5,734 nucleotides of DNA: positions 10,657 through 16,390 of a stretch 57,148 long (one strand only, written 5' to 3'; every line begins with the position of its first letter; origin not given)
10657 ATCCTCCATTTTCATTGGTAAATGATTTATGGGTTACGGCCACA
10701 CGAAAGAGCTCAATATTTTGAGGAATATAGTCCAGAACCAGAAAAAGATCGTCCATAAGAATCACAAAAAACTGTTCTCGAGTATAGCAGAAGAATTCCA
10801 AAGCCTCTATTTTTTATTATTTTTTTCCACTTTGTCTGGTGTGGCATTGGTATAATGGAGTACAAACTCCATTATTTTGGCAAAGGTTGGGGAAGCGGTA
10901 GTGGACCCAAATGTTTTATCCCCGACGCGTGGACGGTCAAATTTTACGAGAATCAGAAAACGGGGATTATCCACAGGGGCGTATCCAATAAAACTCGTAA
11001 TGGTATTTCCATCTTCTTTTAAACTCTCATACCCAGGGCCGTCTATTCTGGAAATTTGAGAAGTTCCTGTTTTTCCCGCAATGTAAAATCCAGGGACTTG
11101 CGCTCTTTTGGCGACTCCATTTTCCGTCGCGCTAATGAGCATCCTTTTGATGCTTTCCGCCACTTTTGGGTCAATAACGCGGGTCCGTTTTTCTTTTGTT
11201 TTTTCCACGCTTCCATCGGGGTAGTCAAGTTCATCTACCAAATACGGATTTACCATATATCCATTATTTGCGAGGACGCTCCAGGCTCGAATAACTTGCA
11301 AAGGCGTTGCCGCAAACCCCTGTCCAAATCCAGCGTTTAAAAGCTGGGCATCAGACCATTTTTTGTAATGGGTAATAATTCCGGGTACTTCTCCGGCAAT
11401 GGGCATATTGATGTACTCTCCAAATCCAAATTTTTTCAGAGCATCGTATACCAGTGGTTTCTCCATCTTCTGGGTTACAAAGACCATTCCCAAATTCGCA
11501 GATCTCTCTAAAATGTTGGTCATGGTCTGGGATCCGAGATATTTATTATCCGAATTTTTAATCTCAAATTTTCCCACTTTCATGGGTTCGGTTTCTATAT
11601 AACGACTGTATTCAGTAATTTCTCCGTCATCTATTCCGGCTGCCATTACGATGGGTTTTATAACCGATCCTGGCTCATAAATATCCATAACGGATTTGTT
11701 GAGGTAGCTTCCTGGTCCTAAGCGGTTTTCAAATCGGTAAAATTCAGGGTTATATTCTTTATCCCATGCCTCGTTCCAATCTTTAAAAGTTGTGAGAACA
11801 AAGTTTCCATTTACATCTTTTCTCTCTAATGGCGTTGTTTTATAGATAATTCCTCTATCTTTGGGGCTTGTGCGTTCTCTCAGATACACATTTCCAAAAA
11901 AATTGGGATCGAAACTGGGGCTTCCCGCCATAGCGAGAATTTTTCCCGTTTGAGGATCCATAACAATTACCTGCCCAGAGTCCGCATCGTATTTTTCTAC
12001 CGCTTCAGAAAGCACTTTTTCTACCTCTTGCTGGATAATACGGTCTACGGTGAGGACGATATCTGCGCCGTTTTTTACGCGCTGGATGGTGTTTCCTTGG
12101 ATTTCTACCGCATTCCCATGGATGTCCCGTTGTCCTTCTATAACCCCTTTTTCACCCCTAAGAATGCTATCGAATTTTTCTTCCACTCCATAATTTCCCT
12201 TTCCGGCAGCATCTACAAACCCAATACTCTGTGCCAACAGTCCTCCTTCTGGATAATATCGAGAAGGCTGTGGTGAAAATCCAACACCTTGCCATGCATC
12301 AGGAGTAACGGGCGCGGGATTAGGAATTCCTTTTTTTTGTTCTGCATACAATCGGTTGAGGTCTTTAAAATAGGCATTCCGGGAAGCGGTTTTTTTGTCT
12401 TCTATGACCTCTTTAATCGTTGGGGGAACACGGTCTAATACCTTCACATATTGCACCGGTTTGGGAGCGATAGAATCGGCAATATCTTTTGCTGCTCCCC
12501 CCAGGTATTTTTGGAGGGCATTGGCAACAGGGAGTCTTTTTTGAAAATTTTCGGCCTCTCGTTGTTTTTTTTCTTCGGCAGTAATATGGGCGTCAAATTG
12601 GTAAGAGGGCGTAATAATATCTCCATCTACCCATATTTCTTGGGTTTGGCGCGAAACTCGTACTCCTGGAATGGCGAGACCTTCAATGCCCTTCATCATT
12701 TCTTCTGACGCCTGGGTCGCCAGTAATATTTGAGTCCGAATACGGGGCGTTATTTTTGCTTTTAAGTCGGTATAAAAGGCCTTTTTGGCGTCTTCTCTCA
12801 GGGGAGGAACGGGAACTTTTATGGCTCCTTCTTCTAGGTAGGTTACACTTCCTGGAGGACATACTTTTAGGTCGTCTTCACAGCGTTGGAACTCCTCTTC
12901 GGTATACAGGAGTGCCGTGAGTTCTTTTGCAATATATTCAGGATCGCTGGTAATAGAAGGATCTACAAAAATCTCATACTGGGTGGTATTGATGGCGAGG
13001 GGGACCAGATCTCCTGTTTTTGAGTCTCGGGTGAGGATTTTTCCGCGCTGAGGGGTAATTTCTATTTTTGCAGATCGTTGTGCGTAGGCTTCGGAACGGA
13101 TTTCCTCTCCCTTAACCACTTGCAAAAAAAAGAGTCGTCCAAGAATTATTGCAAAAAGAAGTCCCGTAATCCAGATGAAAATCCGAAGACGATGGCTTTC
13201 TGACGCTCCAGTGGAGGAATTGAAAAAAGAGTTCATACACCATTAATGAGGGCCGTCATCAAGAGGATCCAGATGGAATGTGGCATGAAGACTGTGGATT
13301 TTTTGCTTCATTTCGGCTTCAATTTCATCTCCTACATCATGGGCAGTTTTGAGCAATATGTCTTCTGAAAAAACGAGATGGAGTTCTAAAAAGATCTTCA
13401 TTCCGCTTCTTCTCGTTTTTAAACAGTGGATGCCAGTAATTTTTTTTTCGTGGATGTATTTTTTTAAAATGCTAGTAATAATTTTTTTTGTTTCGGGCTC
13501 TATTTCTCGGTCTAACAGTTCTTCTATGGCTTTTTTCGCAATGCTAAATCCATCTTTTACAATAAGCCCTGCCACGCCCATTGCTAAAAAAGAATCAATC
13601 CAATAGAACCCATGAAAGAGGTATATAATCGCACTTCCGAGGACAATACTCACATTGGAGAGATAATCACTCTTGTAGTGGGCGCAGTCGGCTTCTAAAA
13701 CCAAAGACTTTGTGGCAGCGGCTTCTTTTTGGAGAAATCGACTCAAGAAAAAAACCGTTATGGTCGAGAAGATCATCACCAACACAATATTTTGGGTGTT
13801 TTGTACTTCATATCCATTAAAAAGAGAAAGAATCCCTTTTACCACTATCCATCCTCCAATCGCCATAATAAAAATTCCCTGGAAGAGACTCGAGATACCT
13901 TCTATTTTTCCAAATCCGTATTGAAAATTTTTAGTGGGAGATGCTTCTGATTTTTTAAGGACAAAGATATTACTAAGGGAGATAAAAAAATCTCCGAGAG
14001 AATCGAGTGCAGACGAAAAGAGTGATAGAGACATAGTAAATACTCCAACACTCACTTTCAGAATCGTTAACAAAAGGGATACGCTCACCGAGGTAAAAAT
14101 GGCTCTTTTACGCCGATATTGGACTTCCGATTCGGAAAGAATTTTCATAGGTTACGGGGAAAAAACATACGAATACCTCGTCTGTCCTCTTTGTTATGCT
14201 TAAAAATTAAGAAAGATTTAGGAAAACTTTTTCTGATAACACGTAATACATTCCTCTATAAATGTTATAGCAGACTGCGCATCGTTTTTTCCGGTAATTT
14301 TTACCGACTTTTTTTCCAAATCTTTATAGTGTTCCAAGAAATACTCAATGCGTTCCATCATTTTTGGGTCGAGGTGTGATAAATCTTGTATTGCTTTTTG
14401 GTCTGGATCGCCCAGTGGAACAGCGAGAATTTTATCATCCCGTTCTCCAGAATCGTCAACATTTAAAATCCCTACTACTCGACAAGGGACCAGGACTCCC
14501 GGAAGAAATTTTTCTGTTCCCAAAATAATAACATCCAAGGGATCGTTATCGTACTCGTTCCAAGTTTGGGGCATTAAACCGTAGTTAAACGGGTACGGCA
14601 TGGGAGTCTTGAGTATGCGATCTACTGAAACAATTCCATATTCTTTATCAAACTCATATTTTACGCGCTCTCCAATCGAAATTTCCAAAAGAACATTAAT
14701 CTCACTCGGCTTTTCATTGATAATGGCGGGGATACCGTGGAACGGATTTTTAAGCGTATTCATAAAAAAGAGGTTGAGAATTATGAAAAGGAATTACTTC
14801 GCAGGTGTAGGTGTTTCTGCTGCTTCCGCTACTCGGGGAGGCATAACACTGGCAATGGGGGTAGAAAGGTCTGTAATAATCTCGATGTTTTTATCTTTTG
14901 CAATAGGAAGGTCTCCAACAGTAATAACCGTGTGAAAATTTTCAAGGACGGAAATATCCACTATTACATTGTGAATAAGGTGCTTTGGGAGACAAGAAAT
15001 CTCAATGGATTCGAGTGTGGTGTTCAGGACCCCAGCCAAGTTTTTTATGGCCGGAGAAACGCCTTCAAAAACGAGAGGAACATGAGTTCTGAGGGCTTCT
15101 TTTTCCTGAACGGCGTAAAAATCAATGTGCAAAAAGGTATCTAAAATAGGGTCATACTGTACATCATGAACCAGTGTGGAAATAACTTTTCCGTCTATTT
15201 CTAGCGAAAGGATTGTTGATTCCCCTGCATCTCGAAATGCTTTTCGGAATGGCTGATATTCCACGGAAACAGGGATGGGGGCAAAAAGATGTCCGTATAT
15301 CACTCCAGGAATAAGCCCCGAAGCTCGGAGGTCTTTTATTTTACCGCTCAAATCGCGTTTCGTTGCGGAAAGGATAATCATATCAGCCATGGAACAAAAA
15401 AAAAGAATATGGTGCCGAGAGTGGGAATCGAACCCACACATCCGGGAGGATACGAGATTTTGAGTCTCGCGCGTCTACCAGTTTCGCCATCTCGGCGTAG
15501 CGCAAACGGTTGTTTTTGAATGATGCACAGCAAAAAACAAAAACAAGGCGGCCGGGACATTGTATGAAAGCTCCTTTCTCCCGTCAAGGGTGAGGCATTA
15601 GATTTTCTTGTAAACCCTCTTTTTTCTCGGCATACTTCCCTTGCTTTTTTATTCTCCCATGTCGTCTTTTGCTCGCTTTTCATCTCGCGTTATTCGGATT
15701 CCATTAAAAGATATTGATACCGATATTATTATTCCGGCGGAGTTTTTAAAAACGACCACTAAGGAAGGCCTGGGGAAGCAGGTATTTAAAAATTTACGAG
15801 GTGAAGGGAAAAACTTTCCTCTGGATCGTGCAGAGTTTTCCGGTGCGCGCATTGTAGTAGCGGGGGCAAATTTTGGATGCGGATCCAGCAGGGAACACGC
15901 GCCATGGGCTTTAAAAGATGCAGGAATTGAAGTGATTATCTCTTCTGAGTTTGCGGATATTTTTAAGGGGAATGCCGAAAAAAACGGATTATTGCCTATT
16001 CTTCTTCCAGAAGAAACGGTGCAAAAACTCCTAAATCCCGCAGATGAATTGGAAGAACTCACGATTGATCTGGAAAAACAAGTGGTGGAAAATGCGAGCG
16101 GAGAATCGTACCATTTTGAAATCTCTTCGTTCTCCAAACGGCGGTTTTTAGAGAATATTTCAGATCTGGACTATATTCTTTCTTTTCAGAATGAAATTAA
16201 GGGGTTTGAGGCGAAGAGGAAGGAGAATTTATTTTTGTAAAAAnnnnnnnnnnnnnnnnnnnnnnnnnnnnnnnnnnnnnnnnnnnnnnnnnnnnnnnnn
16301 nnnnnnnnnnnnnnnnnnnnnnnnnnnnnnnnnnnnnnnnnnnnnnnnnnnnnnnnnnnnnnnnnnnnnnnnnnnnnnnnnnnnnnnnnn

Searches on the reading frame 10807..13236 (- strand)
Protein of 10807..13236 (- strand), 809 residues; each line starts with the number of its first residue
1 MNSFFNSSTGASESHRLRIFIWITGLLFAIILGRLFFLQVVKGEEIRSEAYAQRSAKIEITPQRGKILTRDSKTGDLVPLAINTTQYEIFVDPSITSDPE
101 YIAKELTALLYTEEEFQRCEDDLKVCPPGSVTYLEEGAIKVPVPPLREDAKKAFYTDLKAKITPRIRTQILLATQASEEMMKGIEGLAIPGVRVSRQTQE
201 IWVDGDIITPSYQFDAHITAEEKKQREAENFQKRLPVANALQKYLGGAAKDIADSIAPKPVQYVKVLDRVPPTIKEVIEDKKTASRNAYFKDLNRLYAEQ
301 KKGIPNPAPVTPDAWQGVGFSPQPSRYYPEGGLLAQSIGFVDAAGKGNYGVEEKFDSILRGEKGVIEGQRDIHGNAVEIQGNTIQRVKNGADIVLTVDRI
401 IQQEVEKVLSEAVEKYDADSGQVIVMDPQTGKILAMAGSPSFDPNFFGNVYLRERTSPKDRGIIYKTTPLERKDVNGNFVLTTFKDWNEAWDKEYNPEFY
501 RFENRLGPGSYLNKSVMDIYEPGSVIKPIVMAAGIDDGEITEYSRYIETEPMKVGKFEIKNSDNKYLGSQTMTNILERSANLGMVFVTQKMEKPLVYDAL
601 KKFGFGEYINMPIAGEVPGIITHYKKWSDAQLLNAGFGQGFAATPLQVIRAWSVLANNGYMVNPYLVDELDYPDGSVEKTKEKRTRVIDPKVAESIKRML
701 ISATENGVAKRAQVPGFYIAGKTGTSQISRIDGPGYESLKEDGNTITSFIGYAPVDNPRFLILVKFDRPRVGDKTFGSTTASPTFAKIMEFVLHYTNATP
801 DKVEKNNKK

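Call 61: search_protein_families(library=pfam, proteins=[window:10807-13236:-], max_evalue=0.0001)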
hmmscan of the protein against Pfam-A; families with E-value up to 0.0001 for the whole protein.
window:10807-13236:- (809 aa): 2 families
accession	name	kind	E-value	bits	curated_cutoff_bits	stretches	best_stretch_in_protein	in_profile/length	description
PF00905.27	Transpeptidase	-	9e-65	219.3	22.1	1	422-790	2-299/299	Penicillin binding protein transpeptidase domain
PF03717.20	PBP_dimer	-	1.9e-16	61.4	24.4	1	216-378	26-177/180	Penicillin-binding Protein dimerisation domain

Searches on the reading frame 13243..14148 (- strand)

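Call 61: search_protein_families(library=pfam, proteins=[window:13243-14148:-], max_evalue=0.0001)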
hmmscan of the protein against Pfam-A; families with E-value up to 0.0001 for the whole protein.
window:13243-14148:- (301 aa): 2 families
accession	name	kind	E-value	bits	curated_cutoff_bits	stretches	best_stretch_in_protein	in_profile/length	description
PF01545.26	Cation_efflux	-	2.8e-37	128.8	26.6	1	18-212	2-198/198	Cation efflux family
PF16916.11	ZT_dimer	-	3.2e-15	56.4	26.7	1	218-295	3-77/78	Dimerisation domain of Zinc Transporter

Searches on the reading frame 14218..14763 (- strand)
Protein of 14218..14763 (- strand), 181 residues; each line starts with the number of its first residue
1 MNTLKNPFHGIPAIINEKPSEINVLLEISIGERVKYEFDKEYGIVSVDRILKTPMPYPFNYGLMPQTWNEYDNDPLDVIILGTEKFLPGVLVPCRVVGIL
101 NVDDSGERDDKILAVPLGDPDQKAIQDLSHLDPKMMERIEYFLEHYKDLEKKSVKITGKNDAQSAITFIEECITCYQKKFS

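Call 61: search_protein_families(library=pfam, proteins=[window:14218-14763:-], max_evalue=0.0001)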
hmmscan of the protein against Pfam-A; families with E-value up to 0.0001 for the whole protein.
window:14218-14763:- (181 aa): 1 family
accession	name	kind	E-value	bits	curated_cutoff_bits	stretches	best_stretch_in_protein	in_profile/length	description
PF00719.24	Pyrophosphatase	-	6.2e-50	169.4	23.5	1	24-176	1-152/153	Inorganic pyrophosphatase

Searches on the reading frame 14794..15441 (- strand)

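Call 61: search_protein_families(library=pfam, proteins=[window:14794-15441:-], max_evalue=0.0001)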
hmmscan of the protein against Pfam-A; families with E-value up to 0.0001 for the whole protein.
window:14794-15441:- (215 aa): 2 families
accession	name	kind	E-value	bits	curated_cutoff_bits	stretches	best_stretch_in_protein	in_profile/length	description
PF01386.24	Ribosomal_L25p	-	2.8e-21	76.2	23.6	1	24-108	1-82/82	Ribosomal L25p family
PF14693.11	Ribosomal_TL5_C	-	2.4e-17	63.5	27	1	117-203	2-84/84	Ribosomal protein TL5, C-terminal domain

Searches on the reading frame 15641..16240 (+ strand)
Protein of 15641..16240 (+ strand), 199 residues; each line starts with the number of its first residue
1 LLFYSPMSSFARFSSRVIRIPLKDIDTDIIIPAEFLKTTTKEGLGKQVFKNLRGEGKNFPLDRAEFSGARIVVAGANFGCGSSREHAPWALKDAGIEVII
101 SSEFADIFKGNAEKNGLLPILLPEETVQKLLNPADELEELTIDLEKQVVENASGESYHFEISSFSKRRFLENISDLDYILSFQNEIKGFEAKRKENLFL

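Call 61: search_protein_families(library=pfam, proteins=[window:15641-16240:+], max_evalue=0.0001)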
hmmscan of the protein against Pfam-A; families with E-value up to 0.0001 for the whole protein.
window:15641-16240:+ (199 aa): 1 family
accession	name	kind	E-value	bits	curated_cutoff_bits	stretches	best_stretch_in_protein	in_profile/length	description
PF00694.25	Aconitase_C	-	6.6e-26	91.6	22.8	1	23-124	17-130/131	Aconitase C-terminal domain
